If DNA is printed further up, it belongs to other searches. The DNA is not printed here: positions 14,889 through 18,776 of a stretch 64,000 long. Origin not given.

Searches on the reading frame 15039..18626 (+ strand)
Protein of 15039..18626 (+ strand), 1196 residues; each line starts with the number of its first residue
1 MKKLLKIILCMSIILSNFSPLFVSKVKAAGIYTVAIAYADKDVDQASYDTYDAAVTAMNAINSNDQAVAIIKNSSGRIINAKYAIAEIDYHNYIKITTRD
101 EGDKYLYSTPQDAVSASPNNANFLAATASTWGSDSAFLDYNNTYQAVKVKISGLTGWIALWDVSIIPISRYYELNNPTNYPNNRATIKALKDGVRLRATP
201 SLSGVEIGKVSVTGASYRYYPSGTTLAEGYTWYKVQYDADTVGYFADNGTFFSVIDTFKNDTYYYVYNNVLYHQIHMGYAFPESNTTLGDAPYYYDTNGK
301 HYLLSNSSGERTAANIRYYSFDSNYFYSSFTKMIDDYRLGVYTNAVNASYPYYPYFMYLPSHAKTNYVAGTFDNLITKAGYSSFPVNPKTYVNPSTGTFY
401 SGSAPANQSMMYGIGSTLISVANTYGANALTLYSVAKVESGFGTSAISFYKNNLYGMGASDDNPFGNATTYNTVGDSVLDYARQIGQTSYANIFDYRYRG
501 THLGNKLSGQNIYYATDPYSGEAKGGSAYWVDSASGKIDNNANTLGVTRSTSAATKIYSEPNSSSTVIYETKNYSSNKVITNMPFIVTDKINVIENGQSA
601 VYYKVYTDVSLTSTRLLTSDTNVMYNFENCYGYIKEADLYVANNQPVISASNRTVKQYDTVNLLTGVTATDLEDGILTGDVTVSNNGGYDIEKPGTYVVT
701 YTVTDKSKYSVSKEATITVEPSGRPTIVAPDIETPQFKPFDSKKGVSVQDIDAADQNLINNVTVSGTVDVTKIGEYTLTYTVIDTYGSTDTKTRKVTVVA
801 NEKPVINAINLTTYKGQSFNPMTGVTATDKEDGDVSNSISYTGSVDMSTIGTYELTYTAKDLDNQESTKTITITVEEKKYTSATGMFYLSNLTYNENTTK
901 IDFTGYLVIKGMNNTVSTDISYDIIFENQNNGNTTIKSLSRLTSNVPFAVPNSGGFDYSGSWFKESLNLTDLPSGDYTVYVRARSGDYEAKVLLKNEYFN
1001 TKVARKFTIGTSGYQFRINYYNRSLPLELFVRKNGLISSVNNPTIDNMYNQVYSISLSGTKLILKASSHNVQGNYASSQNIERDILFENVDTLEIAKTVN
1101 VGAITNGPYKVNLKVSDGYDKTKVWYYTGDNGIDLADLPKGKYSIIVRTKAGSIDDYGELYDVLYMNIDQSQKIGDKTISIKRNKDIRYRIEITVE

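Call 23: search_protein_families(library=pfam, proteins=[window:15039-18626:+], max_evalue=0.01)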
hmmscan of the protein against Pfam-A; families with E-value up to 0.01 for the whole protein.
window:15039-18626:+ (1196 aa): 5 families
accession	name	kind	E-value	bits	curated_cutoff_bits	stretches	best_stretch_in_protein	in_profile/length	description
PF16403.11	Bact_surface_Ig-like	-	1.5e-27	95.9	27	3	814-875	12-71/71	Bacterial surface protein, Ig-like domain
PF07523.18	Big_3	-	9.8e-08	32.6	21.2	1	814-875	9-68/68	Bacterial Ig-like domain (group 3)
PF01832.25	Glucosaminidase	-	1.8e-07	32.3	30.2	1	418-518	4-108/123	Mannosyl-glycoprotein endo-beta-N-acetylglucosaminidase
PF00028.23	Cadherin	-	0.00012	22.8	28.8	0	832-876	50-93/93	Cadherin domain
PF17963.7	Big_9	-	0.0099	17.2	23.6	0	814-874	30-89/89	Bacterial Ig domain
